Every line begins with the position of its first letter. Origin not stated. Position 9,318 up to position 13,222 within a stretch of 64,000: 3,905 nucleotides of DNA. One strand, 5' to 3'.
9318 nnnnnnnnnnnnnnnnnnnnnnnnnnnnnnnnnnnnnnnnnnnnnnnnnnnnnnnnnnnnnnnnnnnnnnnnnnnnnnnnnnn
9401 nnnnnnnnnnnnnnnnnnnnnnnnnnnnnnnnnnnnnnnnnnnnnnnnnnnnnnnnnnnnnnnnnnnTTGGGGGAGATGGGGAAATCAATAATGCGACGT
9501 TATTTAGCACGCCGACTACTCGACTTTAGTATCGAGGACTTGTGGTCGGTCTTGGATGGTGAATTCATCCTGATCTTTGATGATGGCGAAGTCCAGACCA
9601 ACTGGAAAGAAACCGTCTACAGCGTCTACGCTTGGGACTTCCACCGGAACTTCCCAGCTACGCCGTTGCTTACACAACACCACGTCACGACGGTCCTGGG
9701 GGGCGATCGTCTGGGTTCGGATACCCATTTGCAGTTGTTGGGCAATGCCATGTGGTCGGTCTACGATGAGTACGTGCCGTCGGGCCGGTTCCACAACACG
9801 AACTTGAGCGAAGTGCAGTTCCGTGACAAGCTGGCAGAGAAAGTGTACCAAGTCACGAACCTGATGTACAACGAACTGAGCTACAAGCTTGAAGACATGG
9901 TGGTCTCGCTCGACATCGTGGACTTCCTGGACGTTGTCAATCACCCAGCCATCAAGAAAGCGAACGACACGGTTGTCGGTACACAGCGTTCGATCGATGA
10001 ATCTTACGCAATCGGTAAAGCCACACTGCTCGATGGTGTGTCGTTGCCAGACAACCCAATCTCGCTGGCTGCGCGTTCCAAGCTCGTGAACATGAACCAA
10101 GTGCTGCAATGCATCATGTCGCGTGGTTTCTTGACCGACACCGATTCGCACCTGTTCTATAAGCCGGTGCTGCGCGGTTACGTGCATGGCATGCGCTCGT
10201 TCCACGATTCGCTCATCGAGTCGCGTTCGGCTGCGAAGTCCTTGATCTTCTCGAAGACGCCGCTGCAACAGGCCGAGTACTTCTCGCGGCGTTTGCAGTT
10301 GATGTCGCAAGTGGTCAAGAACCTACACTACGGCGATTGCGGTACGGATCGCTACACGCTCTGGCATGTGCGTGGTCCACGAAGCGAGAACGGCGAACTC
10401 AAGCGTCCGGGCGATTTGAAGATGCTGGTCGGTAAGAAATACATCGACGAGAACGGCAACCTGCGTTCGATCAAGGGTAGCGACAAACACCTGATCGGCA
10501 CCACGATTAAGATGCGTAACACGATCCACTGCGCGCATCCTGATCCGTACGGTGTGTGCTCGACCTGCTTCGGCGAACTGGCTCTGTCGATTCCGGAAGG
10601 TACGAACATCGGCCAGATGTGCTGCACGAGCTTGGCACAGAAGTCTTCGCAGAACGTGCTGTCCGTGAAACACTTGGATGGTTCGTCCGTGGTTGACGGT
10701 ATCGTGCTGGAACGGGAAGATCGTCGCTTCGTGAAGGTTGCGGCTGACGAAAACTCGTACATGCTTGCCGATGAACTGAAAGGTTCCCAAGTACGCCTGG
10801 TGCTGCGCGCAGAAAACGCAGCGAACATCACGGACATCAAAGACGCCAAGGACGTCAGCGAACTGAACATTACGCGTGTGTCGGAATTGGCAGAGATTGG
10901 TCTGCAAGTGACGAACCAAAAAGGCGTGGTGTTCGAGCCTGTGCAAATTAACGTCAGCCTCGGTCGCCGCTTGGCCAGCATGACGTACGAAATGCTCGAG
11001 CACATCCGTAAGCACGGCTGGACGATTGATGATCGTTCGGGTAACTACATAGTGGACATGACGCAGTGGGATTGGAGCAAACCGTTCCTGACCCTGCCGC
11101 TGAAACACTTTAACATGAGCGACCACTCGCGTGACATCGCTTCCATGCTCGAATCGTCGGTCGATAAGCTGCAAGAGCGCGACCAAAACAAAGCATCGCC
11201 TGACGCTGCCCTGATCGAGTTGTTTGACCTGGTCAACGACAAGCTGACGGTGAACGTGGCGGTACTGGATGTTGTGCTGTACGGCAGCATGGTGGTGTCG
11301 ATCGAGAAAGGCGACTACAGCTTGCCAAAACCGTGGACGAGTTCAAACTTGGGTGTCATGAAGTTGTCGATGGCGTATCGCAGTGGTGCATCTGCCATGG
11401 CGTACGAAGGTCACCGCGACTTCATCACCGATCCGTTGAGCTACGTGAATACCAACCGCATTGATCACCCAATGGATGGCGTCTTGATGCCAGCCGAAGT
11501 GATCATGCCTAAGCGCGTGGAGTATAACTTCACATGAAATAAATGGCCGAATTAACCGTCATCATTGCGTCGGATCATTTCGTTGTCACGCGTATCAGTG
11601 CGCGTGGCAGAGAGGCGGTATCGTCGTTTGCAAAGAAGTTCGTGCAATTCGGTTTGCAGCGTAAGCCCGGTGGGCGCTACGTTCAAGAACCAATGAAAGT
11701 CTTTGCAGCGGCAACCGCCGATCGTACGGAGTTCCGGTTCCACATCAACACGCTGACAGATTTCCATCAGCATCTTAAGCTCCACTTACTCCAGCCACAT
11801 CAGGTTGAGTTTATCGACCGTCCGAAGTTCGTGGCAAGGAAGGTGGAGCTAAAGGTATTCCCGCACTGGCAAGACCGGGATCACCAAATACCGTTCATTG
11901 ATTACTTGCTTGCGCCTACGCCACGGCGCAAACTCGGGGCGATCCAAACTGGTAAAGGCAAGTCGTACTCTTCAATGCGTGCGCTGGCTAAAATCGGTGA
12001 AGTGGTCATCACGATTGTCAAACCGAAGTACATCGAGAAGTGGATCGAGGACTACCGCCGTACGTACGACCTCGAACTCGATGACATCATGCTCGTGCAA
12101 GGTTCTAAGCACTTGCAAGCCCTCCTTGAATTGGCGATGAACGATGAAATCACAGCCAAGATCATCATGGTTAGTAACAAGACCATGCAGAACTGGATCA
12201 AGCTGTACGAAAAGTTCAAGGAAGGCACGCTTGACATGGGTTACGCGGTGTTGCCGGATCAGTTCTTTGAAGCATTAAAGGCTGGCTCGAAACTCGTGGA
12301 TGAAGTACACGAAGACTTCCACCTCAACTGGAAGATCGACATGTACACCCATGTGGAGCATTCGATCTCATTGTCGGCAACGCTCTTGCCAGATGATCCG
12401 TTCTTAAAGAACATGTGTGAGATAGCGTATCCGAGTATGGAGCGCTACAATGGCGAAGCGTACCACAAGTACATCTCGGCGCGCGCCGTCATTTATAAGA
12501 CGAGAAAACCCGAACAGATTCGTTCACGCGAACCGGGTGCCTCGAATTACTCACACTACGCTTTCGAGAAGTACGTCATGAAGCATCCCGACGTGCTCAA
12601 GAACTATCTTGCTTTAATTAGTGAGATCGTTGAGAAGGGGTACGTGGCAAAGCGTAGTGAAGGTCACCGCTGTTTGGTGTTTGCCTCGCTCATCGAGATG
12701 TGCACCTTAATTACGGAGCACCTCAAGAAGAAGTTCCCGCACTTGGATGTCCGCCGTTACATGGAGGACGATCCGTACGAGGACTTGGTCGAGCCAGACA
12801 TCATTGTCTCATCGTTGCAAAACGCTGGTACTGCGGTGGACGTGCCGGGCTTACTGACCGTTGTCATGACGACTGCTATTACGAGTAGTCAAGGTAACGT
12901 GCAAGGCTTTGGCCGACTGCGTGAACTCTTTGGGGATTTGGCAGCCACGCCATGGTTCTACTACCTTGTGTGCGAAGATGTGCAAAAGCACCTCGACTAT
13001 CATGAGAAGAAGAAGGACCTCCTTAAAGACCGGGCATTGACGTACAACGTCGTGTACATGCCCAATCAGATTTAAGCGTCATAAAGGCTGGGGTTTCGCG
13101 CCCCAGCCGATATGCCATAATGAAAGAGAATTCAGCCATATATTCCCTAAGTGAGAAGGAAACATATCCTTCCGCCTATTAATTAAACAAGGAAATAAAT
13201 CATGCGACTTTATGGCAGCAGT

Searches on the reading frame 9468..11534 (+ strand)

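Call 6: search_protein_families(library=pfam, proteins=[window:9468-11534:+], max_evalue=0.01)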
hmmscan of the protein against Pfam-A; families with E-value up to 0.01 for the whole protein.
window:9468-11534:+ (689 aa): 0 families

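Call 38: search_protein_families(library=phrogs, proteins=[window:9468-11534:+], max_evalue=0.01)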
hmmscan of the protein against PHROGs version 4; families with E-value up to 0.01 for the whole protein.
window:9468-11534:+ (689 aa): 2 families
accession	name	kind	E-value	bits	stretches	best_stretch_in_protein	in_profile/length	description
phrog_3015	-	DNA, RNA and nucleotide metabolism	1.5e-192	642.5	1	9-676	2-651/653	RNA polymerase beta subunit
phrog_2962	-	DNA, RNA and nucleotide metabolism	0.00021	21.1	1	314-377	333-395/433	RNA polymerase beta subunit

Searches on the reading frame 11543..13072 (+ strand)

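Call 64: search_protein_families(library=phrogs, proteins=[window:11543-13072:+], max_evalue=0.00001)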
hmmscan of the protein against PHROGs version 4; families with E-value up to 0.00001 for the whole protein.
window:11543-13072:+ (510 aa): 1 family
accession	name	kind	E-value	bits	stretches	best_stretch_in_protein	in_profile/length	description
phrog_16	-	DNA, RNA and nucleotide metabolism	2.7e-30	106.3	2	185-489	332-609/986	DNA helicase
